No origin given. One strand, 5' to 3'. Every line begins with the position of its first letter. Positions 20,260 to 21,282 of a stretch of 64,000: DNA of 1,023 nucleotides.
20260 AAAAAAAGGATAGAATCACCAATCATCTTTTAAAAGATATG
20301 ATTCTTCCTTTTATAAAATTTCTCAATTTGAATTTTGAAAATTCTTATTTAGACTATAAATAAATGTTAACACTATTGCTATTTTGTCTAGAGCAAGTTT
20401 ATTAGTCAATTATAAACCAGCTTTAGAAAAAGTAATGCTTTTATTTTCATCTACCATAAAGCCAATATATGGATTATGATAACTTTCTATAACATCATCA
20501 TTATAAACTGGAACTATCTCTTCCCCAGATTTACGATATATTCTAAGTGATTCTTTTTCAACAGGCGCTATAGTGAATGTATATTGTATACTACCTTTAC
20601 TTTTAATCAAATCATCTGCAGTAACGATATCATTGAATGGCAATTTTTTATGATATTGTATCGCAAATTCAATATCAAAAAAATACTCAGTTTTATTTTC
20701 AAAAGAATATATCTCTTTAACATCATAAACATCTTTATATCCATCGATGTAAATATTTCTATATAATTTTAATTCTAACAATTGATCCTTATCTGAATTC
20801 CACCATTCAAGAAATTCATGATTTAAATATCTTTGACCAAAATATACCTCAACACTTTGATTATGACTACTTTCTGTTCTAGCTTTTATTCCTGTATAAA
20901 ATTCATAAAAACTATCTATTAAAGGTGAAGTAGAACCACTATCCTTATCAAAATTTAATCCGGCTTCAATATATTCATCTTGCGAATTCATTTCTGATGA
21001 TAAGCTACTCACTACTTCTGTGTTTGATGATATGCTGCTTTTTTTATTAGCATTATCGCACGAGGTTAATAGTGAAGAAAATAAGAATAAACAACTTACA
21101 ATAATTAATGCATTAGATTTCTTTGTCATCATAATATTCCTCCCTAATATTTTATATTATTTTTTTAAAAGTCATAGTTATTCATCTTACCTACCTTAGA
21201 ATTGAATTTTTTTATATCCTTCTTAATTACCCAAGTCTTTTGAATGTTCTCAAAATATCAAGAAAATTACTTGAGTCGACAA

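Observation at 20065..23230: Duplicated cassette of variable surface-lipoprotein paralogs, each trailed by an orphan 3' fragment of another gene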

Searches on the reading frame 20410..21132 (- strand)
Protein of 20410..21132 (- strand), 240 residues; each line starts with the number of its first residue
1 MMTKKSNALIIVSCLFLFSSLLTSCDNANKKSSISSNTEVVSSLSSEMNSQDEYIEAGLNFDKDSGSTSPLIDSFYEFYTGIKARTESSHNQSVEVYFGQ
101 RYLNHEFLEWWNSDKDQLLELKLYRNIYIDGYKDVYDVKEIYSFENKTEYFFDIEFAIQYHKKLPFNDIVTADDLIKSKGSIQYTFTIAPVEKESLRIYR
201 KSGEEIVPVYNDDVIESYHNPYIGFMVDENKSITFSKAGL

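Call 7: search_protein_families(library=pfam, proteins=[window:20410-21132:-], max_evalue=0.1)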
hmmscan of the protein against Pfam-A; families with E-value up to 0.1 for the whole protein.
window:20410-21132:- (240 aa): 0 families

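Call 11: find_encoding_contigs(protein=window:20410-21132:-, flank=10000, max_places=10)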
Protein window:20410-21132:- (240 aa): 4 contigs read that carry it; 3 places shown.
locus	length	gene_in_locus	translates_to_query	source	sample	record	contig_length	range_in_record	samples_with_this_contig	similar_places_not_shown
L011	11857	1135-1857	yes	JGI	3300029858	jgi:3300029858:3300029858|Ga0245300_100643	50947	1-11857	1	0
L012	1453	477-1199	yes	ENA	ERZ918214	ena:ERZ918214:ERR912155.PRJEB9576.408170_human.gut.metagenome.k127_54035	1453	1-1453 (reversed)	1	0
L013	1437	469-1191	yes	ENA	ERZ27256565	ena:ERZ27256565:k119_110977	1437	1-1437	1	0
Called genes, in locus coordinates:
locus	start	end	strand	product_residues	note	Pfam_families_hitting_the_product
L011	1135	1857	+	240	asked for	-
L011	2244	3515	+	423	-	PF05697:Trigger_N, PF00254:FKBP_C, PF05698:Trigger_C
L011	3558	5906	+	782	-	PF02190:LON_substr_bdg, PF08298:AAA_PrkA (faint), PF00004:AAA, PF07724:AAA_2 (faint), PF07728:AAA_5, PF22667:Lon_lid, PF05362:Lon_C, PF13541:ChlI (weak)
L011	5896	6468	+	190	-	PF03193:RsgA_GTPase (weak), PF09439:SRPRB (weak), PF00350:Dynamin_N (faint), PF01926:MMR_HSR1, PF02421:FeoB_N, PF04548:AIG1 (weak)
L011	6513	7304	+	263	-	-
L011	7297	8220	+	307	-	-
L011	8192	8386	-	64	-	-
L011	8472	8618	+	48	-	-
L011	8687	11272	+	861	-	PF00133:tRNA-synt_1, PF01406:tRNA-synt_1e (faint), PF09334:tRNA-synt_1g, PF13603:tRNA-synt_1_2, PF00133:tRNA-synt_1, PF09334:tRNA-synt_1g, PF08264:Anticodon_1, PF10458:Val_tRNA-synt_C (weak)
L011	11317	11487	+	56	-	-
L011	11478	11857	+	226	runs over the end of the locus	PF20582:UPF0758_N, PF04002:RadC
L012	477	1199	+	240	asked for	-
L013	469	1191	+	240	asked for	-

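Call 16: find_homologous_proteins(query=window:20410-21132:-, max_evalue=0.001)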
Query window:20410-21132:- (240 aa): 4 proteins with E <= 0.001 among 175 candidates.
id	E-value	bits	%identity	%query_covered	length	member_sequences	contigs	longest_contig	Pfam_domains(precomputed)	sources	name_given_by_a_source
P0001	2.6e-148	510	97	100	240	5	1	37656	-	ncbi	-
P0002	1.2e-96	341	72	98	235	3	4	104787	-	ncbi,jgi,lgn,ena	-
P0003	5.6e-91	322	69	98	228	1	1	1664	-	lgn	-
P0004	8.9e-73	263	61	98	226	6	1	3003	-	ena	-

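Call 18: list_cluster_members(proteins=[P0001, P0002, P0003, P0004])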
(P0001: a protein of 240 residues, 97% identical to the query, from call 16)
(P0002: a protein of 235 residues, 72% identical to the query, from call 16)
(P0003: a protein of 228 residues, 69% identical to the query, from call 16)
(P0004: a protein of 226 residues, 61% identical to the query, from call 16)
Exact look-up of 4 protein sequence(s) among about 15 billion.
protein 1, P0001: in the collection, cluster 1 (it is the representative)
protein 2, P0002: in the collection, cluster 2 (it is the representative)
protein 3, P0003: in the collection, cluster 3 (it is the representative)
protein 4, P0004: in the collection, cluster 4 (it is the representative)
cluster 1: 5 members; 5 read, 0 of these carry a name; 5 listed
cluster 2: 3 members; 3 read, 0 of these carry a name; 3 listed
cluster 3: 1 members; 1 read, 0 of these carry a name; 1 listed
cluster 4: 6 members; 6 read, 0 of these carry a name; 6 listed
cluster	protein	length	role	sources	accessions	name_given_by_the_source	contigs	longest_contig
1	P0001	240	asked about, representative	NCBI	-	-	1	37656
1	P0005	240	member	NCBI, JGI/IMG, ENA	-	-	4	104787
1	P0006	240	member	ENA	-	-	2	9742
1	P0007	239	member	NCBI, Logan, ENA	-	-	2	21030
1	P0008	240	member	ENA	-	-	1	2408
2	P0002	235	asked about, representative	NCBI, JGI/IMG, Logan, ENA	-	-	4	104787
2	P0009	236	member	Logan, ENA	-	-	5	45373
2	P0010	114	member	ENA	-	-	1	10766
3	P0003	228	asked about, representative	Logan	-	-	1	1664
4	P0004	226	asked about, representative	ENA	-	-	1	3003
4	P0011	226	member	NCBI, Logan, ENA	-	-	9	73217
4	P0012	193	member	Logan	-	-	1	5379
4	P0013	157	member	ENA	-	-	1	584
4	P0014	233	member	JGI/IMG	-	-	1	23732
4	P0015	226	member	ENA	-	-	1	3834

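Call 19: find_encoding_contigs(protein=P0011, flank=10000, max_places=6)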
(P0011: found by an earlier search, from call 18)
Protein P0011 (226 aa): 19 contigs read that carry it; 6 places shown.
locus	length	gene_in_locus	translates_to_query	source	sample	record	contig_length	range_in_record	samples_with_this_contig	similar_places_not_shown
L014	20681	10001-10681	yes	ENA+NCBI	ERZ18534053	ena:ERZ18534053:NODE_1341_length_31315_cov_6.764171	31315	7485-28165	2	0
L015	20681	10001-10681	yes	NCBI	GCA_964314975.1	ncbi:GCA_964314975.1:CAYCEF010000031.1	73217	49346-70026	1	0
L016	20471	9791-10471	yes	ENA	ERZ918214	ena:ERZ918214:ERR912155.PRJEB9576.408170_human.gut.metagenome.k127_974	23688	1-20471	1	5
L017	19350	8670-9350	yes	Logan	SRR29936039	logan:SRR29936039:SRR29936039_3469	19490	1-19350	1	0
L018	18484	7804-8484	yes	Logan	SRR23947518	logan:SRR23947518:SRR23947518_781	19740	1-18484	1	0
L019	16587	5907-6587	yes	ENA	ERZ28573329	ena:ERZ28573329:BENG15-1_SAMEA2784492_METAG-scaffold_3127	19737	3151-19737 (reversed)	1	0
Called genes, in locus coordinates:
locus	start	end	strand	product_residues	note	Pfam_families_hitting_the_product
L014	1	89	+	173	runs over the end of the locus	-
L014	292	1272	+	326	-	PF01699:Na_Ca_ex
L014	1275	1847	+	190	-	PF02659:Mntp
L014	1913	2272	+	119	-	PF01406:tRNA-synt_1e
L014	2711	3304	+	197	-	PF01725:Ham1p_like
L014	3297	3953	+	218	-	PF00702:Hydrolase, PF13419:HAD_2, PF13242:Hydrolase_like (weak)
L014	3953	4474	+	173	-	-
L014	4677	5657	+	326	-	PF01699:Na_Ca_ex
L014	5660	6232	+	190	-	PF02659:Mntp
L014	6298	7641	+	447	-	PF01921:tRNA-synt_1f (faint), PF01406:tRNA-synt_1e, PF00133:tRNA-synt_1 (weak), PF09334:tRNA-synt_1g (weak), PF09190:DALR_2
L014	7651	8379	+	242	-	PF02308:MgtC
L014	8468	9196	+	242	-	PF08032:SpoU_sub_bind, PF00588:SpoU_methylase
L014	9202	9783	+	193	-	-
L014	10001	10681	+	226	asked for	-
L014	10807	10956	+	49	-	PF00471:Ribosomal_L33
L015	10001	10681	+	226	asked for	-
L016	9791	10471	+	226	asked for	-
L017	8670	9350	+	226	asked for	-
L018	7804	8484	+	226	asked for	-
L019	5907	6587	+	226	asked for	-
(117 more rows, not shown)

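Call 20: find_encoding_contigs(protein=P0001, flank=10000, max_places=4)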
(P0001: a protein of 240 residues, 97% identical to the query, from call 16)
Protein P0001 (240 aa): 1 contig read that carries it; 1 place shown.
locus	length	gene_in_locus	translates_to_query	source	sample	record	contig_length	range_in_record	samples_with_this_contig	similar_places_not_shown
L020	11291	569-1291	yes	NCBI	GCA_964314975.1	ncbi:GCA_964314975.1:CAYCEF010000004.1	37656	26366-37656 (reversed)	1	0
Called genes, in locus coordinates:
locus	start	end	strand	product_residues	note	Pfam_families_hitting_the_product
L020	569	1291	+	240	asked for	-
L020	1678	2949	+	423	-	PF05697:Trigger_N, PF00254:FKBP_C, PF05698:Trigger_C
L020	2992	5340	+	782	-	PF02190:LON_substr_bdg, PF08298:AAA_PrkA (faint), PF00004:AAA, PF07724:AAA_2 (faint), PF07728:AAA_5, PF22667:Lon_lid, PF05362:Lon_C, PF13541:ChlI (weak)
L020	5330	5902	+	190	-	PF03193:RsgA_GTPase (weak), PF09439:SRPRB (weak), PF00350:Dynamin_N (faint), PF01926:MMR_HSR1, PF02421:FeoB_N, PF04548:AIG1 (weak)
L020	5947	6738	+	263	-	-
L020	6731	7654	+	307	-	-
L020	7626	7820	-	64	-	-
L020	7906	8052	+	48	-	-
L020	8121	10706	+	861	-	PF00133:tRNA-synt_1, PF01406:tRNA-synt_1e (faint), PF09334:tRNA-synt_1g, PF13603:tRNA-synt_1_2, PF09334:tRNA-synt_1g, PF08264:Anticodon_1, PF10458:Val_tRNA-synt_C (weak)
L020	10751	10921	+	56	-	-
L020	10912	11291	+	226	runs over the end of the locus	PF20582:UPF0758_N, PF04002:RadC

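Call 21: find_encoding_contigs(protein=P0014, flank=10000, max_places=4)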
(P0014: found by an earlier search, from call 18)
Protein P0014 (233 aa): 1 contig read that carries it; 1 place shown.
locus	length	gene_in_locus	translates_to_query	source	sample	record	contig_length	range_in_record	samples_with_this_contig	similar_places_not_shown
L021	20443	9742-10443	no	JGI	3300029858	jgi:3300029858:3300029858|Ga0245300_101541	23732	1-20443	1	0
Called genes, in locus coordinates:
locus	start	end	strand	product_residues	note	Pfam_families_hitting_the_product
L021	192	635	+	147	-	PF14106:DUF4279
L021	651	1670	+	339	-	PF04237:YjbR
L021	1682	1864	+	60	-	PF00589:Phage_integrase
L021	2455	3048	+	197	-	PF01725:Ham1p_like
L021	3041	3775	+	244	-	PF00702:Hydrolase, PF13419:HAD_2, PF13242:Hydrolase_like (weak)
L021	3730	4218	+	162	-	-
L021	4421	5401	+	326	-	PF01699:Na_Ca_ex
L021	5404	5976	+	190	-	PF02659:Mntp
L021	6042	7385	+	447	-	PF01921:tRNA-synt_1f (faint), PF01406:tRNA-synt_1e, PF00133:tRNA-synt_1 (weak), PF09334:tRNA-synt_1g (weak), PF09190:DALR_2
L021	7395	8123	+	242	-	PF02308:MgtC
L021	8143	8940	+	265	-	PF08032:SpoU_sub_bind, PF00588:SpoU_methylase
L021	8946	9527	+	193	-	-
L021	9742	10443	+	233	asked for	-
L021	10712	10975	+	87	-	PF00584:SecE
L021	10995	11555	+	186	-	PF02357:NusG, PF00467:KOW (weak)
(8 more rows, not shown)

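Call 26: find_encoding_contigs(protein=P0003, flank=10000, max_places=4)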
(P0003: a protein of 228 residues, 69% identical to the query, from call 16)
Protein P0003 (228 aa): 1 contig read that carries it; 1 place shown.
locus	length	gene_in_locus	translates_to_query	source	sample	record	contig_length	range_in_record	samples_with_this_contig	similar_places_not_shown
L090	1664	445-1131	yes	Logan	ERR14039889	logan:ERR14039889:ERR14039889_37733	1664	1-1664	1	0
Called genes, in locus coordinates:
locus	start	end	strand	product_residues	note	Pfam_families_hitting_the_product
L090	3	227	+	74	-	?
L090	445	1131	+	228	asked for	-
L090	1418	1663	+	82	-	?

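Call 35: predict_structure(alignment_id=A4)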
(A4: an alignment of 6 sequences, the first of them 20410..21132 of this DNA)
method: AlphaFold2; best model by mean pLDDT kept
length: 240 residues; sequences in the alignment: 6
mean_pLDDT: 31.2   pTM: 0.25
mean pLDDT of the five models: 31.2, 30.6, 30.6, 29.6, 29.3
residues with pLDDT >= 90: 0; 70-90: 0; 50-70: 36; < 50: 204
segments of 3 or more residues with pLDDT < 50: 1-194, 216-219, 237-240
pLDDT, mean of each block of 10 residues (from residue 1): 24 21 24 25 23 22 27 26 27 24 22 22 22 24 23 24 24 35 40 54 55 53 58 51
secondary structure, 60 per line:
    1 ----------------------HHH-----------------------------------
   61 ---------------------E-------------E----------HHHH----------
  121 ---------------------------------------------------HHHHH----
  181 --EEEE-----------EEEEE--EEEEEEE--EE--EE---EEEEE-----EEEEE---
elements in order: H107-110 H172-176 E183-186 E198-202 E205-211 E223-227 E233-237

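Call 36: search_protein_representatives(alignment_id=A4)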
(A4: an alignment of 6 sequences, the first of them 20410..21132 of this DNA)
Query: 6 sequences, 237 profile positions. Proteins with E-value up to 0.001 (for the whole library): 25; up to 1e-10: 11; up to 1e-30: 1. The best 25 are listed.
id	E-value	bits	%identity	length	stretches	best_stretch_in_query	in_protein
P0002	3.7e-135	465.4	-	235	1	1-237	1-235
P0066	2.8e-24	102.5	-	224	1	43-233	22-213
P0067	1.4e-20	90.5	-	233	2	43-233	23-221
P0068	4.8e-20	88.7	-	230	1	47-233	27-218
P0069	1.2e-15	74.3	-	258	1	48-233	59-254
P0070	4.5e-15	72.4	-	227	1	49-233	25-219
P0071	5.8e-13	65.5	-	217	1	49-234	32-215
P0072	6.5e-13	65.3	-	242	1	2-233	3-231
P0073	5.1e-12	62.4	-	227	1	49-196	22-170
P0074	3.2e-11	59.8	-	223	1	45-231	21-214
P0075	6.3e-11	58.8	-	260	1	54-224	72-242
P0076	4.1e-10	56.2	-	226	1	51-233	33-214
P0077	1.8e-09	54.1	-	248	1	40-203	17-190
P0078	2.9e-09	53.4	-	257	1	45-204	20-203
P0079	3.9e-09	53.0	-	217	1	47-194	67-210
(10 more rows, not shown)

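Call 41: search_protein_families(library=ncbifam, proteins=[window:20410-21132:-], max_evalue=1)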
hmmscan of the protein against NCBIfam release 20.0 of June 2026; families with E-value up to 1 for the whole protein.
window:20410-21132:- (240 aa): 1 family
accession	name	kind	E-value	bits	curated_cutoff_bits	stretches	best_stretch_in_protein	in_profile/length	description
NF010301.0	PRK13740.1-2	subfamily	0.18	11.9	210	0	123-164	43-84/128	conjugal transfer protein TraY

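Call 46: predict_structure(alignment_id=A5)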
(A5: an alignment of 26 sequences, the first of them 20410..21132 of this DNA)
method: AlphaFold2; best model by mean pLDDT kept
length: 240 residues; sequences in the alignment: 26
mean_pLDDT: 82.0   pTM: 0.74
mean pLDDT of the five models: 82.0, 81.3, 80.7, 80.5, 80.3
residues with pLDDT >= 90: 134; 70-90: 40; 50-70: 43; < 50: 23
segments of 3 or more residues with pLDDT < 50: 1-3, 29-31, 33-43, 45-49
pLDDT, mean of each block of 10 residues (from residue 1): 54 62 55 44 47 87 62 83 96 96 80 94 96 91 97 87 85 94 98 95 91 94 96 86
secondary structure, 60 per line:
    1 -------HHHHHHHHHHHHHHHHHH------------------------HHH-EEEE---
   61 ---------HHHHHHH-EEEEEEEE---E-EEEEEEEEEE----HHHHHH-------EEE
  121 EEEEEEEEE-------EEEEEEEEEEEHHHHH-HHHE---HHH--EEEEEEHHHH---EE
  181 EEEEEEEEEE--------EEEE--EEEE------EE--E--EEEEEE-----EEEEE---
elements in order: H8-25 E54-57 H70-76 E78-85 E91-100 H105-110 E118-129 E137-147 H148-152 E166-171 H172-175 E179-190 E199-202 E205-208 E222-227 E233-237

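Call 65: find_encoding_contigs(protein=P0007, flank=10000, max_places=3)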
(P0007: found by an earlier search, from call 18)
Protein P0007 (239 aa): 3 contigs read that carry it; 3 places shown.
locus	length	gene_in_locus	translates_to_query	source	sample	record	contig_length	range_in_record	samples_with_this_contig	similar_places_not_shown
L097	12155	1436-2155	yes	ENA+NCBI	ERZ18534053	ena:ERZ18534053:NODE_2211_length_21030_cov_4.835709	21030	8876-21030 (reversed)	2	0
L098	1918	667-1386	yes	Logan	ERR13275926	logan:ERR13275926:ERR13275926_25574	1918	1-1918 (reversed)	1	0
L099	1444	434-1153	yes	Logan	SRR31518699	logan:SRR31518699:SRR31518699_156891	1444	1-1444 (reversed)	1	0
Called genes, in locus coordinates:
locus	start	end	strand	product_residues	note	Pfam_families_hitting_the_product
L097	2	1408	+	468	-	?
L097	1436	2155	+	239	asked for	-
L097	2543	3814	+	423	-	PF05697:Trigger_N, PF00254:FKBP_C, PF05698:Trigger_C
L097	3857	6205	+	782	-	PF02190:LON_substr_bdg, PF08298:AAA_PrkA (faint), PF00004:AAA, PF07724:AAA_2 (faint), PF07728:AAA_5, PF22667:Lon_lid, PF05362:Lon_C, PF13541:ChlI (weak)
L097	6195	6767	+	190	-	PF03193:RsgA_GTPase (weak), PF09439:SRPRB (weak), PF00350:Dynamin_N (faint), PF01926:MMR_HSR1, PF02421:FeoB_N, PF04548:AIG1 (weak)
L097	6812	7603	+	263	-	-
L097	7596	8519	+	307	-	-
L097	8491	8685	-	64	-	-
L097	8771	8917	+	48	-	-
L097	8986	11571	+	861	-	PF00133:tRNA-synt_1, PF01406:tRNA-synt_1e (faint), PF09334:tRNA-synt_1g, PF13603:tRNA-synt_1_2, PF00133:tRNA-synt_1, PF09334:tRNA-synt_1g, PF08264:Anticodon_1, PF10458:Val_tRNA-synt_C (weak)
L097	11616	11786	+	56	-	-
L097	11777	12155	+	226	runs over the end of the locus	PF20582:UPF0758_N, PF04002:RadC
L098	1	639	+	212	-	?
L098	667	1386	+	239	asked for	-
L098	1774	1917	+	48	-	?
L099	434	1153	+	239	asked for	-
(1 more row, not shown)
